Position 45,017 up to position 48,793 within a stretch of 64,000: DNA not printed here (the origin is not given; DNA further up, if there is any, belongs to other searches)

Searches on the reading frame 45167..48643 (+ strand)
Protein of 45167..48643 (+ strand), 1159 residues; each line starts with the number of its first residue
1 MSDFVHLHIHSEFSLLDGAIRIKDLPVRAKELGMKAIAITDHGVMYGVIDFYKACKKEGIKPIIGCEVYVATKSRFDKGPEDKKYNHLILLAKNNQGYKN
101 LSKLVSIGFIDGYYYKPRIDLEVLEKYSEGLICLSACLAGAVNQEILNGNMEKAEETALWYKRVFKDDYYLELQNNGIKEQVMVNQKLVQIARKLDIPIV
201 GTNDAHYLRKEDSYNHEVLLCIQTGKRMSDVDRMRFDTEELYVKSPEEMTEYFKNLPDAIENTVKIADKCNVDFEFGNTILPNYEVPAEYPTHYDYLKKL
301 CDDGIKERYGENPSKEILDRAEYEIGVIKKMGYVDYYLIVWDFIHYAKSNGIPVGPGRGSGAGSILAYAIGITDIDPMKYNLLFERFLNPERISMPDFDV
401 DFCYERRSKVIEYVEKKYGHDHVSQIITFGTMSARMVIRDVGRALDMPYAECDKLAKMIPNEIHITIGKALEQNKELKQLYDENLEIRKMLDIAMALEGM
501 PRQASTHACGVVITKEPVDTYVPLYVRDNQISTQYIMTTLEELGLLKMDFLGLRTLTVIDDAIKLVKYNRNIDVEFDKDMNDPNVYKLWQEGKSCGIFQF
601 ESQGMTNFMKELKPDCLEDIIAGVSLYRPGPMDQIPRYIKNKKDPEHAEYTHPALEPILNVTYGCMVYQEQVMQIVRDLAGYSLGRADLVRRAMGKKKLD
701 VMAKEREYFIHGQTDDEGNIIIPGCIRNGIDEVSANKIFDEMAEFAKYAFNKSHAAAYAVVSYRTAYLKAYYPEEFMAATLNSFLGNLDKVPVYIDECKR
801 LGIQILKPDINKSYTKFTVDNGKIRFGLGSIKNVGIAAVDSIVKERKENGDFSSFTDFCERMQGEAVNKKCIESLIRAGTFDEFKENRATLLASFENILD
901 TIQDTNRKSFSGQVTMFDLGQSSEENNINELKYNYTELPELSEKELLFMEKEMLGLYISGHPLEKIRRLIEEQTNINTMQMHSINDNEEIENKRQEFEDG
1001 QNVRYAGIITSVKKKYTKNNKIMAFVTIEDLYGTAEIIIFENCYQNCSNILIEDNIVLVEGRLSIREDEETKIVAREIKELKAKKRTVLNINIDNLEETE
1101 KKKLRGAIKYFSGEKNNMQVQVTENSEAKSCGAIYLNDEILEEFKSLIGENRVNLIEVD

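Call 58: search_protein_families(library=pfam, proteins=[window:45167-48643:+], max_evalue=0.001)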
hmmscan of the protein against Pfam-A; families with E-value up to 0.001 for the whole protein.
window:45167-48643:+ (1159 aa): 5 families
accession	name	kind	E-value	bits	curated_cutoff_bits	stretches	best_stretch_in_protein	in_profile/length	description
PF07733.18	DNA_pol3_alpha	-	1.5e-108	362.8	23.9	1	295-552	1-260/260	Bacterial DNA polymerase III alpha NTPase domain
PF02811.25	PHP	-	2.9e-63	213.5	26.4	1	6-175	1-163/164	PHP domain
PF17657.6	DNA_pol3_finger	-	5.7e-61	205.1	22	1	555-714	1-163/166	Bacterial DNA polymerase III alpha subunit finger domain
PF14579.12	HHH_6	-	8e-33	113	25.6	1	802-891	1-90/90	Helix-hairpin-helix motif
PF01336.31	tRNA_anti-codon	-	2.9e-10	40.4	27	1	1004-1081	2-75/75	OB-fold nucleic acid binding domain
